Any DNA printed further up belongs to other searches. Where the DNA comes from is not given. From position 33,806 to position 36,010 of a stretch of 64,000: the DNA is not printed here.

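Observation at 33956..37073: Convergent pair of phage-tail-fibre-like proteins sharing an N-terminal module, one carrying a GH16 glucanase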

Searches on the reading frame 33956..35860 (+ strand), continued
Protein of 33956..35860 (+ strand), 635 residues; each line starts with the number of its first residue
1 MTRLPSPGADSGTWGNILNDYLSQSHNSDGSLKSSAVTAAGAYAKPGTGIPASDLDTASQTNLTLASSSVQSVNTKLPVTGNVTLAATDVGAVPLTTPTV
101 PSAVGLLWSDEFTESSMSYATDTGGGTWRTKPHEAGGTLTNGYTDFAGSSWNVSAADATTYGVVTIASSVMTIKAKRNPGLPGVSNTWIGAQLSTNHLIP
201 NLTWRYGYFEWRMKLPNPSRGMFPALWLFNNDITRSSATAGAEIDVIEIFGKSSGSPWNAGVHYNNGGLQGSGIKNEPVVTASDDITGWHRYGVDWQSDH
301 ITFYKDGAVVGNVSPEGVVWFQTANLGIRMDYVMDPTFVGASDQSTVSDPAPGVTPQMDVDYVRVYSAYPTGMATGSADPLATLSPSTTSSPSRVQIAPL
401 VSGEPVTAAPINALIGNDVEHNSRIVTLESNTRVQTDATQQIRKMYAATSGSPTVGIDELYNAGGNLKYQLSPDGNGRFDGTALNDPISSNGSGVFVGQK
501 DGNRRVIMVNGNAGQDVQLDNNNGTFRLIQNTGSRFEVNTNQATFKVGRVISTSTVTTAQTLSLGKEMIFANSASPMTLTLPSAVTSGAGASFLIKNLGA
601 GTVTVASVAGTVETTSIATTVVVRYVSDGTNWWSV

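Call 71: search_solved_structures(query=window:33956-35860:+, max_evalue=0.01)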
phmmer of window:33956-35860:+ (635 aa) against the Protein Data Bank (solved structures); distinct sequences matched with E-value up to 0.01: 26.
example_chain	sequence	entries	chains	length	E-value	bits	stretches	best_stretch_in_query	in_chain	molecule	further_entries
3azx_A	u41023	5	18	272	1.2e-09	40.4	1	203-368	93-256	Laminarinase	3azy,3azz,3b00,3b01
5wut_A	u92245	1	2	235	1.6e-09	39.9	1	203-317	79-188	ULam111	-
1dyp_A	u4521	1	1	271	1.6e-09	39.9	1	202-366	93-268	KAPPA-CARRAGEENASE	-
4dfs_A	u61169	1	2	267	2e-09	39.6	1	203-366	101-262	Glycoside hydrolase, family 16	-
5ocq_A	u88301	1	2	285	4.9e-09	38.3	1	202-366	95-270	Kappa-carrageenase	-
9xkt_A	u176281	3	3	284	5.2e-09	38.2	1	203-370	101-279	Kappa-carrageenase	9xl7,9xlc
8xph_A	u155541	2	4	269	2.6e-08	35.9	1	197-312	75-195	Laminarinase PtLam | Laminarinase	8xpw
4crq_A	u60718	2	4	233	6e-08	34.7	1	201-367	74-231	ENDO-1,3-BETA-GLUCANASE, FAMILY GH16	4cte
8xpk_A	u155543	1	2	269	1.2e-07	33.7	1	197-312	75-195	Laminarinase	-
6xof_A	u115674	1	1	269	4.7e-07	31.7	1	190-367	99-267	GH16 family protein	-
2vy0_A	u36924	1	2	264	6.4e-07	31.3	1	209-368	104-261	ENDO-BETA-1,3-GLUCANASE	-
1ups_A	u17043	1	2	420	1.6e-06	30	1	202-309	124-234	GLCNAC-ALPHA-1,4-GAL-RELEASING ENDO-BETA-GALACTOSIDASE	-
6xqf_A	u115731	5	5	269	1.9e-06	29.7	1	190-367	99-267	GH16 family protein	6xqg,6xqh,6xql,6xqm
5nbo_A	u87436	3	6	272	5.7e-06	28.2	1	203-365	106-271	Glycosyl hydrolase family 16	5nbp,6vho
7ww4_A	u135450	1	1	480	1.1e-05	27.3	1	201-307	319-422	beta-1,3(4)-glucanase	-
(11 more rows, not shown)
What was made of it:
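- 34268..35095 (+): A, GH16 catalytic domain (aa ~105-380). PDB sequence hits in call 71.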

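Call 81: predict_structure(alignment_id=A6)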
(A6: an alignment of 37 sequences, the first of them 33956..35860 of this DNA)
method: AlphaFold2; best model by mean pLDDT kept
length: 635 residues; sequences in the alignment: 37
mean_pLDDT: 71.3   pTM: 0.51
mean pLDDT of the five models: 71.3, 70.5, 69.1, 68.2, 66.1
residues with pLDDT >= 90: 231; 70-90: 95; 50-70: 159; < 50: 150
segments of 3 or more residues with pLDDT < 50: 1-11, 18-30, 58-103, 385-400, 428-456, 472-478, 480-490, 547-550
pLDDT, mean of each block of 10 residues (from residue 1): 41 50 37 66 58 53 31 32 34 31 75 92 93 92 95 97 96 97 97 94 95 98 97 80 96 96 76 83 98 98 98 95 94 95 95 94 96 89 49 41 58 59 50 43 44 48 55 45 43 55 61 60 61 62 56 72 71 82 67 76 75 65 65 58
secondary structure, 60 per line:
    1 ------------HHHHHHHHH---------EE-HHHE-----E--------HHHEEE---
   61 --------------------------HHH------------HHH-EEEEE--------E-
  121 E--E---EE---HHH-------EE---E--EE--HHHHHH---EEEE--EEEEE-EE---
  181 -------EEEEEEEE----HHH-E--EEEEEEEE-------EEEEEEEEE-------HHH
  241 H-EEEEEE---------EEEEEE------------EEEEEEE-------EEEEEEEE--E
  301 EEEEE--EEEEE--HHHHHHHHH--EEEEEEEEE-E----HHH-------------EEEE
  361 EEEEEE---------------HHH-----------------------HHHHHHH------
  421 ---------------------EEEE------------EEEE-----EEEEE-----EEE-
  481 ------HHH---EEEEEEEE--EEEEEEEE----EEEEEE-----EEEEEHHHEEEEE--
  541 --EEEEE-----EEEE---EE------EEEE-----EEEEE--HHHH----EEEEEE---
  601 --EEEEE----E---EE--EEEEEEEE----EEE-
elements in order: H13-21 E55-57 E106-110 H155-160 E164-167 E170-174 E188-195 E207-214 E222-230 H238-241 E243-248 E258-263 E276-282 E290-297 E300-305 E308-312 H315-323 E326-334 E357-366 H408-414 E442-445 E458-461 E467-471 E477-479 E493-500 E503-510 E515-520 E526-530 E534-538 E543-547 E553-556 E568-571 E577-581 H584-587 E592-597 E603-607 E620-627 E632-634
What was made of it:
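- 34268..35095 (+): AlphaFold pLDDT 92-98 (call 81).
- On Glycoside hydrolase family 16 (protein A): pLDDT 92-98 for aa 105-380 (call 81).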

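Call 85: fold_search(model_id=the predicted structure, library=pdb)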
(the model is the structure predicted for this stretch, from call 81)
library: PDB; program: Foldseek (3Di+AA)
matches with E <= 10: 1460; with E <= 0.001: 325
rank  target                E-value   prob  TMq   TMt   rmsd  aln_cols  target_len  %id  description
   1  7wwc_A                8.0e-14  1.00  0.33  0.44   3.9       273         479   20  Crystal structure of beta-1,3(4)-glucanase with Laminaritriose (released 2023-02-15)
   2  7ww4                  1.1e-13  1.00  0.33  0.43   3.9       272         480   20  Crystal structure of multidomain beta-1,3(4)-glucanase (released 2023-02-15)
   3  4bpz_B                1.1e-13  1.00  0.30  0.71   5.3       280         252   18  Crystal structure of lamA_E269S from Zobellia galactanivorans in complex with a trisaccharide of 1,3-1,4-beta-D-glucan (released 2013-12-18)
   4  6xof                  1.3e-13  1.00  0.31  0.69   5.5       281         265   21  Crystal structure of SCLam, a non-specific endo-beta-1,3(4)-glucanase from family GH16 (released 2021-02-10)
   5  8xph_A                1.4e-13  1.00  0.32  0.74   3.8       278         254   20  Marine Planctomycetes laminarinase PtLam (released 2024-08-28)
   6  3iln_A                1.9e-13  1.00  0.33  0.77   3.8       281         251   23  X-ray structure of the laminarinase from Rhodothermus marinus (released 2010-08-18)
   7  6xql_A                1.9e-13  1.00  0.32  0.73   4.6       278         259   20  Crystal structure of SCLam E144S mutant, a non-specific endo-beta-1,3(4)-glucanase from family GH16, co-crystallized w (released 2021-02-10)
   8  4bpz_A                2.0e-13  1.00  0.30  0.71   5.3       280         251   18  Crystal structure of lamA_E269S from Zobellia galactanivorans in complex with a trisaccharide of 1,3-1,4-beta-D-glucan (released 2013-12-18)
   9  4crq_A                2.4e-13  1.00  0.30  0.77   4.6       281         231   21  Crystal structure of the catalytic domain of the modular laminarinase ZgLamC mutant E142S (released 2015-01-14)
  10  6xqf_A                2.4e-13  1.00  0.32  0.72   4.5       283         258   21  Crystal structure of SCLam E144S mutant, a non-specific endo-beta-1,3(4)-glucanase from family GH16, co-crystallized w (released 2021-02-10)
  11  4dfs_A                2.6e-13  1.00  0.31  0.72   4.8       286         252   19  Structure of the catalytic domain of an endo-1,3-beta-glucanase (laminarinase) from Thermotoga petrophila RKU-1 (released 2012-03-14)
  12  6jh5                  2.9e-13  1.00  0.30  0.78   4.6       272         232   20  Structure of Marine bacterial laminarinase (released 2019-04-03)
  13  3atg                  3.1e-13  1.00  0.30  0.71   5.1       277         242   21  endo-1,3-beta-glucanase from Cellulosimicrobium cellulans (released 2012-01-18)
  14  8va4                  3.8e-13  1.00  0.33  0.78   4.3       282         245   19  Crystal structure of CapGH16_3 enzyme retrieved from capybara gut metagenome (released 2024-10-23)
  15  6xqh_A                3.8e-13  1.00  0.32  0.73   4.8       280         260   21  Crystal structure of SCLam E144S mutant, a non-specific endo-beta-1,3(4)-glucanase from family GH16, co-crystallized w (released 2021-02-10)
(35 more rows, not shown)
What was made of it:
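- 34268..35095 (+): Foldseek top hits are laminarinases and beta-1,3(4)-glucanases, E ~1e-13, TM 0.7-0.78 (call 85).
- On Glycoside hydrolase family 16 (protein A): Foldseek E ~1e-13 and TM 0.7-0.78 to laminarinases and beta-1,3(4)-glucanases (call 85).
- The GH16 model is confident and laminarinase-like (calls 81, 85).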

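Call 88: find_homologous_proteins(query=L156:13938-14951:-, max_evalue=1e-20)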
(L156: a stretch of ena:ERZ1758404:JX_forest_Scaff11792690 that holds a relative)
Query L156:13938-14951:- (337 aa): 630 proteins with E <= 1e-20 among 7431 candidates; the best 120 are listed.
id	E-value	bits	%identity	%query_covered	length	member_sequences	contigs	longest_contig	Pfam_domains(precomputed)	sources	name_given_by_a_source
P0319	1.3e-212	723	100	99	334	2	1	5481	PF00902.24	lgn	-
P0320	1.7e-139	483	70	94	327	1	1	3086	PF00902.24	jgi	jgi:sec-independent protein translocase protein TatC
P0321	4.8e-125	435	72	82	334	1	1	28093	PF00902.24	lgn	-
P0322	1.1e-124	434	65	97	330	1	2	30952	PF00902.24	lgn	-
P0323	2.9e-124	433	69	85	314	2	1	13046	PF00902.24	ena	-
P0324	2.2e-112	394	66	79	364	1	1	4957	PF00902.24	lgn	-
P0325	4.6e-112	393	61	90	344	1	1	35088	PF00902.24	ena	-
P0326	1.9e-111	391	63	90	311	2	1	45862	PF00902.24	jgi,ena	-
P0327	2.4e-111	390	69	75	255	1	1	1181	PF00902.24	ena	-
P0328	6.3e-111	389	63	88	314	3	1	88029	PF00902.24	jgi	jgi:sec-independent protein translocase protein TatC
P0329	6.3e-110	386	53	98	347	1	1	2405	PF00902.24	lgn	-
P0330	1.1e-108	382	61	84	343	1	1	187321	PF00902.24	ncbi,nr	ncbi:MAG TPA: twin-arginine translocase subunit TatC [Candidatus Saccharimonadales bacterium]|nr:twi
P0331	2.5e-108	381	55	99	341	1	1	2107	PF00902.24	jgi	jgi:sec-independent protein translocase protein TatC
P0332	5.2e-107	376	64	77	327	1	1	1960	PF00902.24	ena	-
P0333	3.1e-106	374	56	93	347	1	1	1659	PF00902.24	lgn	-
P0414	3.3e-94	334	56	84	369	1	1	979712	PF00902.24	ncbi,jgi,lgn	ncbi:MAG TPA: twin-arginine translocase subunit TatC [Candidatus Saccharimonadales bacterium]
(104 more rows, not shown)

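Call 97: find_encoding_contigs(protein=P0414, flank=10000, max_places=1)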
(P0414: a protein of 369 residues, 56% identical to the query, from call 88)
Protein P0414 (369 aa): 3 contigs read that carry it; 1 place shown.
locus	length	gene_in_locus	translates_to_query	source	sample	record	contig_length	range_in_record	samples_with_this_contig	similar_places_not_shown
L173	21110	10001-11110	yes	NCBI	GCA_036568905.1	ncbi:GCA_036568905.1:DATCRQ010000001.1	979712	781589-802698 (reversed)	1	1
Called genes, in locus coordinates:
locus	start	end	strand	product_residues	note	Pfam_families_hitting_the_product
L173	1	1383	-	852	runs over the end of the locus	PF00133:tRNA-synt_1, PF09334:tRNA-synt_1g, PF13603:tRNA-synt_1_2, PF09334:tRNA-synt_1g, PF08264:Anticodon_1, PF10458:Val_tRNA-synt_C (weak)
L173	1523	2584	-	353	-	PF00814:TsaD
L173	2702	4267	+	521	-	-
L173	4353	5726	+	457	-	PF08245:Mur_ligase_M, PF02875:Mur_ligase_C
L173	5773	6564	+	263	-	-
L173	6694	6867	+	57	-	-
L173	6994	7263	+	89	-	PF00166:Cpn10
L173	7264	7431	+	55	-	-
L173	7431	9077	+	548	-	PF00118:Cpn60_TCP1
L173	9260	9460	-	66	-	-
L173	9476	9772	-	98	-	-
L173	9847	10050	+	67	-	PF02416:TatA_B_E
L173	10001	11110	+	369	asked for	PF00902:TatC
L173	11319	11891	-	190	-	PF04203:Sortase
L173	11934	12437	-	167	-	-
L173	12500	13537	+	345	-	PF01380:SIS, PF10432:bact-PGI_C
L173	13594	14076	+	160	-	-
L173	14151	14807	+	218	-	PF00072:Response_reg, PF00486:Trans_reg_C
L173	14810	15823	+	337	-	PF00512:HisKA, PF02518:HATPase_c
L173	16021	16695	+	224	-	PF07099:DUF1361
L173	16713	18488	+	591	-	PF03485:Arg_tRNA_synt_N, PF00750:tRNA-synt_1d, PF05746:DALR_1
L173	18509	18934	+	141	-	PF01741:MscL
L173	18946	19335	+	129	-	PF01641:SelR, PF24046:At4g08330 (faint)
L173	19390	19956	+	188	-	PF00929:RNase_T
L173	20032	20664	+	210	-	PF00702:Hydrolase, PF12710:HAD, PF13419:HAD_2, PF13242:Hydrolase_like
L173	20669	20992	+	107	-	PF04237:YjbR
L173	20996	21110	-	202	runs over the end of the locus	-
